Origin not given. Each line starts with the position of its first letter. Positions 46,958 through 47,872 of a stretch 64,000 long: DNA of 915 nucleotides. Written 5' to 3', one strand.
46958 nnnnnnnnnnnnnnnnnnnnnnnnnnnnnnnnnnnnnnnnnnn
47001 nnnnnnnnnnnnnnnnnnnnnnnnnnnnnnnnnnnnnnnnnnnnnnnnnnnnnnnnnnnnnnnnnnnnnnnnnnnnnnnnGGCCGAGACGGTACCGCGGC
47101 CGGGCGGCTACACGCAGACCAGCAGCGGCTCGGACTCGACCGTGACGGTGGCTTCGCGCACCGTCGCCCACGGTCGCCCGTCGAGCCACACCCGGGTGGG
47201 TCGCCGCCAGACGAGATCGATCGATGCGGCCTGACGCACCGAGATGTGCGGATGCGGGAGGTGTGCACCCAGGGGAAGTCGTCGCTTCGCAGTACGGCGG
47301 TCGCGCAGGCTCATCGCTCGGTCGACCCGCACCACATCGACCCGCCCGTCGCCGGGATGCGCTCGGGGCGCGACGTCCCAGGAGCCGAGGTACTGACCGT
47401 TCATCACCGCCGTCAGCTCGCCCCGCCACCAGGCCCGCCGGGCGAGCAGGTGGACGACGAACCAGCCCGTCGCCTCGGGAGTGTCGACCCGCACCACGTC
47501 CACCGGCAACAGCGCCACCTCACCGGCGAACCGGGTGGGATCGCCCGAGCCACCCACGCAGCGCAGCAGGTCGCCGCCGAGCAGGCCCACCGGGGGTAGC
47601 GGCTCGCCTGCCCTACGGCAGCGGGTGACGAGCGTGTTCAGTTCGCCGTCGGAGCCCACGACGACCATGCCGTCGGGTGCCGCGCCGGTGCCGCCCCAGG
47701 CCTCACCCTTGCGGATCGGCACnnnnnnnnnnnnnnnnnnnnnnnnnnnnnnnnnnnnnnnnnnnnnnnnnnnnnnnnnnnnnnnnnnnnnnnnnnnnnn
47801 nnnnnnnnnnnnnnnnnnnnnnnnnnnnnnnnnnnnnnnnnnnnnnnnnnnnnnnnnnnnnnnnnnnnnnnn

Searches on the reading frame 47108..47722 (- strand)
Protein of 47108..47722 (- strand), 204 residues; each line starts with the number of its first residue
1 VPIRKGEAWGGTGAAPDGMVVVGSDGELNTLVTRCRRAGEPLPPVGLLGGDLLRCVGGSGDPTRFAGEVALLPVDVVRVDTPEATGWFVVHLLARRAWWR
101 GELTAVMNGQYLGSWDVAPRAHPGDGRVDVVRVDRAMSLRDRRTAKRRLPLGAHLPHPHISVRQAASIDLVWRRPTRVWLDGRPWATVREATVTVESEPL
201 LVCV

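Call 25: search_protein_families(library=pfam, proteins=[window:47108-47722:-], max_evalue=0.001)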
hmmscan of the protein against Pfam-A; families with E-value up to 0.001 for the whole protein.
window:47108-47722:- (204 aa): 1 family
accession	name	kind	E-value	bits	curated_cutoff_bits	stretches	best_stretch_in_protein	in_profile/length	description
PF19279.4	YegS_C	-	4.4e-08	33.5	27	1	94-188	49-143/158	YegS C-terminal NAD kinase beta sandwich-like domain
